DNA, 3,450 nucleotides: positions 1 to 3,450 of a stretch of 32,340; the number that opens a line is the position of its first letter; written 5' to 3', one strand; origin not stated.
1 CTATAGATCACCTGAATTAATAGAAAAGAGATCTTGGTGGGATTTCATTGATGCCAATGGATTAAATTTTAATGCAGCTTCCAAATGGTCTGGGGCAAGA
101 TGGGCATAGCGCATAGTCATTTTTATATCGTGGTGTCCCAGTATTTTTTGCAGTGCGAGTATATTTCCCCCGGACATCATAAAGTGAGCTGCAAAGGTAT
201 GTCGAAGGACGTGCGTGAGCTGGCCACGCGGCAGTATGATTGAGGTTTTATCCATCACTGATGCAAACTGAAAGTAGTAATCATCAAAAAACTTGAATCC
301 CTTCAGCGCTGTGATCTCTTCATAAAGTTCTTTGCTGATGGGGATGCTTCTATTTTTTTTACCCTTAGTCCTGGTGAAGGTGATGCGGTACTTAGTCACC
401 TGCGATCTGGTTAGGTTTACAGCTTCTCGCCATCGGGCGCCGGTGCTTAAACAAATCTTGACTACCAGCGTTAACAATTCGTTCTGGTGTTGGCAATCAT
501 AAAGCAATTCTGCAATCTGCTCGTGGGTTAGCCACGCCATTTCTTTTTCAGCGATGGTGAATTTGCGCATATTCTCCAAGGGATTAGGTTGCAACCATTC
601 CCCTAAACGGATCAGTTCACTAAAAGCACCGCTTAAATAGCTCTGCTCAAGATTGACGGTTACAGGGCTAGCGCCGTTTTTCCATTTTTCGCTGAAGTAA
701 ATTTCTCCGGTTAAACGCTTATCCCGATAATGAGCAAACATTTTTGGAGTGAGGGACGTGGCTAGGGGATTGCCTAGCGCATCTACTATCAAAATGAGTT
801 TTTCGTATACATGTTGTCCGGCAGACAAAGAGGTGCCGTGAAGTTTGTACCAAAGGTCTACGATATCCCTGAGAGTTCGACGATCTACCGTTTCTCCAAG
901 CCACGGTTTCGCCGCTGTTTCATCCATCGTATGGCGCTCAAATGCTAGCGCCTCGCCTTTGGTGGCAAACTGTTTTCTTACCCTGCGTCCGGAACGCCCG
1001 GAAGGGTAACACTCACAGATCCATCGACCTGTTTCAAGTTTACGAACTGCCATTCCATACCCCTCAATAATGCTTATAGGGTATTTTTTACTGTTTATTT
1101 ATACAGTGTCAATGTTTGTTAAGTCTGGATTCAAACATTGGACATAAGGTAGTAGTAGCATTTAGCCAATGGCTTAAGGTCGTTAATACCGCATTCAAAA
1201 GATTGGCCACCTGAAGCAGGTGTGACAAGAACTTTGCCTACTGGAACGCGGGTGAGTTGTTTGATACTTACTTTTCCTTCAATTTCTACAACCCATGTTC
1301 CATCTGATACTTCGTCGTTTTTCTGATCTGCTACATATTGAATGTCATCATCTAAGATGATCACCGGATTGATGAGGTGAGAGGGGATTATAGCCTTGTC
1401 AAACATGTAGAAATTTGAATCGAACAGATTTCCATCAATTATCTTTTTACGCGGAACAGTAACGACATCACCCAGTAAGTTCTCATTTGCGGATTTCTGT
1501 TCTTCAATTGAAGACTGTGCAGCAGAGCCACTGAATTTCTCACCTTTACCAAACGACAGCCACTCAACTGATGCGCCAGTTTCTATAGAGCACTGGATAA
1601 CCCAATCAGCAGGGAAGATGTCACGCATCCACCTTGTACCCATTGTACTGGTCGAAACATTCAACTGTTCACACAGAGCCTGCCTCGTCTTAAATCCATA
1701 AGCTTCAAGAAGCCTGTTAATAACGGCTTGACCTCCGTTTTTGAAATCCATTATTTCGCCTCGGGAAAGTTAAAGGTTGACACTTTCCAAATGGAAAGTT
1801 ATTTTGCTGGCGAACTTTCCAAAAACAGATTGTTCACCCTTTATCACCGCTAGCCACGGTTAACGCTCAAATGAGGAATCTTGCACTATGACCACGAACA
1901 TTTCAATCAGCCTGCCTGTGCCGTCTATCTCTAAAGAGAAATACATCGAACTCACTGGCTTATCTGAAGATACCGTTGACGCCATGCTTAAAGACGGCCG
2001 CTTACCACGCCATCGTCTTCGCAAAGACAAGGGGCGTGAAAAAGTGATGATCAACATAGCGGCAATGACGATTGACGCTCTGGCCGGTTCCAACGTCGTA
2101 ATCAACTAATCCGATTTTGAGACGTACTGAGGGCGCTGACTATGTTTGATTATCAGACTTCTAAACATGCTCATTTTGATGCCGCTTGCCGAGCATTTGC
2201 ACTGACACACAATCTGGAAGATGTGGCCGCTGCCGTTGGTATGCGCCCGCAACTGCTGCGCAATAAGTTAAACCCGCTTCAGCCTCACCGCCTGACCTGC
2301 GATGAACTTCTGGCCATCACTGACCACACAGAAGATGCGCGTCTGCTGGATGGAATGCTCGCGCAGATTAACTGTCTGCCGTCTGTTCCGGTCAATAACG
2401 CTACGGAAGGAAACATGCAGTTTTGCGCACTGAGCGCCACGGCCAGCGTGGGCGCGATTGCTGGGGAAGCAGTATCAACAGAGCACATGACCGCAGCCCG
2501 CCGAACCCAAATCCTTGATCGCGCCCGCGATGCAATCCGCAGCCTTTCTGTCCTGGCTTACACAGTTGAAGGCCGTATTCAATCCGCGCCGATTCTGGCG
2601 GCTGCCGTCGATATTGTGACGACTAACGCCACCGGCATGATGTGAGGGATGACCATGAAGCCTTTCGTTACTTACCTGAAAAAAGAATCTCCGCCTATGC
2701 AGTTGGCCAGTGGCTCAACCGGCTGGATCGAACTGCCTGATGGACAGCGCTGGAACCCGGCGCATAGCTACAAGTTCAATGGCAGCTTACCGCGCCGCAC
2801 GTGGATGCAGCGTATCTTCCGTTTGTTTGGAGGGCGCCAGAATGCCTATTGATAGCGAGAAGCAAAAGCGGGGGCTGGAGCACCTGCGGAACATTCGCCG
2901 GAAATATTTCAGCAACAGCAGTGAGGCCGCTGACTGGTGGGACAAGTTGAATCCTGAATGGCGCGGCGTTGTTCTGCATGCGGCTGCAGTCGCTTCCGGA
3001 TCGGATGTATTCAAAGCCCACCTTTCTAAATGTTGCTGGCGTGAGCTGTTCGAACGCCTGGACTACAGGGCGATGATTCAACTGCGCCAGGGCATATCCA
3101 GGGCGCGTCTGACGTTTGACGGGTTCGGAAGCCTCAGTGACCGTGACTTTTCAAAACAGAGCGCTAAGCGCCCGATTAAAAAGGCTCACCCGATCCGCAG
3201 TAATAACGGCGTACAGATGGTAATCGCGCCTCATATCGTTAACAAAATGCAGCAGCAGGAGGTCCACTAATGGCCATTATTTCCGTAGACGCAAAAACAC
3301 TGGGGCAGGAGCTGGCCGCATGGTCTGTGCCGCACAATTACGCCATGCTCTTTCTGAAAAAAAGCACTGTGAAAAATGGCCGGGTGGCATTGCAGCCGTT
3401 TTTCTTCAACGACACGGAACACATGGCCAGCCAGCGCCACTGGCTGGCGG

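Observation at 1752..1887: Compact lysogeny switch with pR placed next to the cI start (face-to-face geometry) and iterated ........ operator half-sites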

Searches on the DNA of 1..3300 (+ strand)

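Call 6: search_dna_similar(query=window:1-3300:+, collection=phages, mode=near, max_rows=25)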
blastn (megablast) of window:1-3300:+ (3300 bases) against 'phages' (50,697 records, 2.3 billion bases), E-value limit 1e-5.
Records with a match: 7; places in all: 7; records where one place covers at least 80% of the query: 4.
Best place of each record, by identity: 80-90% 5; 60-80% 2.
By first word of the organism name: Escherichia 5; Klebsiella 1; Salmonella 1.
By host as written in the record: - 4; Klebsiella pneumoniae 1; Escherichia coli 1; Salmonella enterica subsp. enterica serovar Kentucky 1.
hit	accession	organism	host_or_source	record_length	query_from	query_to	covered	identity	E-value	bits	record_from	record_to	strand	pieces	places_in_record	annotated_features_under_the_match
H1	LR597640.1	Escherichia phage ESSI2_ev129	-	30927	62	2784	83%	80.9%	0e+0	2137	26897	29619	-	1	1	Phage integrase | Phage repressor protein CII | CI repressor protein | FIG00641808: hypothetical protein | FIG01045252: hypothetical protein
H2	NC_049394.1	Escherichia phage ESSI2_ev129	-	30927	62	2784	83%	80.9%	0e+0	2137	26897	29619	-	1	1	integrase | CII-like transcriptional activator | transcriptional repressor | Cox-like excisionase and repressor | DUF2724 domain-containing protein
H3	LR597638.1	Escherichia phage ESSI2_ev040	-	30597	62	2784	83%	80.9%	0e+0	2132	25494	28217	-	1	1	Phage integrase | Phage transcriptional regulator protein CII | CI repressor protein | Cox transcriptional regulator | FIG01045252: hypothetical protein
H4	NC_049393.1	Escherichia phage ESSI2_ev040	-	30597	62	2784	83%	80.9%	0e+0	2132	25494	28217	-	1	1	integrase | CII-like transcriptional activator | transcriptional repressor | Cox-like excisionase and repressor | DUF2724 domain-containing protein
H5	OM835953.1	Klebsiella phage KP12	Klebsiella pneumoniae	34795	79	1053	30%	75.7%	3e-133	483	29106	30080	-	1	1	integrase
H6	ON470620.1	Escherichia phage vB_EcoM-813R9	Escherichia coli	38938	85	975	27%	76.8%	1e-136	494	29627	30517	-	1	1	integrase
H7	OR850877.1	Salmonella phage S.Kent 1-2-1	Salmonella enterica subsp. enterica ...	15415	2135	2781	20%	80.9%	5e-141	508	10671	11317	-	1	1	record has no annotation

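Call 9: get_annotated_region(hit=H2, flank=1500)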
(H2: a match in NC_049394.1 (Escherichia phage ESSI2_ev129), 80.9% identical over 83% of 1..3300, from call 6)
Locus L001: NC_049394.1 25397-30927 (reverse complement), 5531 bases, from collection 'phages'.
description: Escherichia phage ESSI2_ev129 genome assembly, chromosome: 1.
organism: Escherichia phage ESSI2_ev129 (NCBI taxid 2695848)
taxonomy: Viruses; Duplodnaviria; Heunggongvirae; Uroviricota; Caudoviricetes; Peduoviridae; Quadragintavirus; Quadragintavirus ev129
host: -; source: -; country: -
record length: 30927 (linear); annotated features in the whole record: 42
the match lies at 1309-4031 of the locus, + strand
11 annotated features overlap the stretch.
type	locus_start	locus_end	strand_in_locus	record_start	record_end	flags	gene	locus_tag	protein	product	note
CDS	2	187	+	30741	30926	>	-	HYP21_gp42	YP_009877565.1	hypothetical protein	-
CDS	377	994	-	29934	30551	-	-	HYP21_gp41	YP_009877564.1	serine acetyltransferase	-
CDS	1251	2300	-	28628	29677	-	-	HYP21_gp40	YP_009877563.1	integrase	-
CDS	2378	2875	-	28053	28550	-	-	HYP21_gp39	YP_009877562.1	transcriptional repressor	-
CDS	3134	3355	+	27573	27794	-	-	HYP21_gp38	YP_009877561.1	Cox-like excisionase and repressor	-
CDS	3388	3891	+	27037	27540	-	-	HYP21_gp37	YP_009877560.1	CII-like transcriptional activator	-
CDS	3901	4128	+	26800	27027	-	-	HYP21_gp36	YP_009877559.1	DUF2724 domain-containing protein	-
CDS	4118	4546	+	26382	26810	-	-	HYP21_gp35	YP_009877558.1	hypothetical protein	-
CDS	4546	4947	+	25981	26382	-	-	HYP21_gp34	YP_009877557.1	FIG01045970: hypothetical protein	-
CDS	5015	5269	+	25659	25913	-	-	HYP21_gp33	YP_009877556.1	FIG01046701: hypothetical protein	-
CDS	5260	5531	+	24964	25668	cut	-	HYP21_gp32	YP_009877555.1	DNA polymerase exonuclease subunit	-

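Call 13: search_dna_similar(query=window:1100-2150:+, collection=ecoli_genomes, mode=near, max_rows=20)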
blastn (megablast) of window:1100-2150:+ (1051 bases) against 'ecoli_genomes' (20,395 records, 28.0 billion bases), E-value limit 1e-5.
Records with a match: 1; places in all: 1; records where one place covers at least 80% of the query: 1.
Genomes with a match: 1 of 5426; with a place that covers at least 80% of the query: 1. Places per genome that has any: lowest 1, median 1, highest 1. On chromosomes: 1 places; on plasmids: 0.
Best place of each record, by identity: >=99% 1.
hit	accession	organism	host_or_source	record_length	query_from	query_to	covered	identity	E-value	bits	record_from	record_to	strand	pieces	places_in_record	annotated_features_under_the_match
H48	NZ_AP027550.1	Escherichia coli strain LR-51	Homo sapiens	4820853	1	1051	100%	100.0%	0e+0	1941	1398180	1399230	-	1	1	phage repressor protein CI | hypothetical protein | phage regulatory CII family protein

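Call 36: get_annotated_region(hit=H48, flank=3000)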
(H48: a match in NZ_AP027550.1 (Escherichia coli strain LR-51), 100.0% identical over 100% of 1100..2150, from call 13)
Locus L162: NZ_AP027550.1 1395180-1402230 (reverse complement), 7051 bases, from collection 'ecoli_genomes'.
description: Escherichia coli strain LR-51 chromosome, complete genome
organism: Escherichia coli strain LR-51 (NCBI taxid 562)
replicon: chromosome; assembly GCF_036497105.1
host: Homo sapiens; source: feces; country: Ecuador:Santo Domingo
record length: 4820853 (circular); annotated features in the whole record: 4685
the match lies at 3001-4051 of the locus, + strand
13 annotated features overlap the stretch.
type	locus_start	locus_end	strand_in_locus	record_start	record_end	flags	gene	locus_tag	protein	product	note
CDS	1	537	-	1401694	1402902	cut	ybjJ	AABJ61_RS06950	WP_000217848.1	MFS transporter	-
CDS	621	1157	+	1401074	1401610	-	rcdA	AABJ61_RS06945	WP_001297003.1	DNA-binding transcriptional regulator RcdA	-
CDS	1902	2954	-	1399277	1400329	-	-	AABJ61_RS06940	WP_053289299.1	phage integrase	-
CDS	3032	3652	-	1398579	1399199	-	-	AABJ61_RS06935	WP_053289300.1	phage repressor protein CI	-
CDS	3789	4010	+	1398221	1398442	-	-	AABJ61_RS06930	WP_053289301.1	hypothetical protein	-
CDS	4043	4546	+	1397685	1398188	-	-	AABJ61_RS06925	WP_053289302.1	phage regulatory CII family protein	-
CDS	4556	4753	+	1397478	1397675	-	-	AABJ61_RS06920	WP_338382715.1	phage filamentation protein Fil family protein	-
CDS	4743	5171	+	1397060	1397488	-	-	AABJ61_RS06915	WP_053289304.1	hypothetical protein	-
CDS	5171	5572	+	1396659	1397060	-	-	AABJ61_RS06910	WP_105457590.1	hypothetical protein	-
CDS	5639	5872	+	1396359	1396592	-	-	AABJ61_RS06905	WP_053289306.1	DUF2732 family protein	-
CDS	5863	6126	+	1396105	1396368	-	-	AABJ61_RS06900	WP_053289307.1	hypothetical protein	-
CDS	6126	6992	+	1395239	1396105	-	-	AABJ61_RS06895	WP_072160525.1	DNA adenine methylase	-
CDS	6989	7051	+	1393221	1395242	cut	-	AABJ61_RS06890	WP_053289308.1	replication endonuclease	-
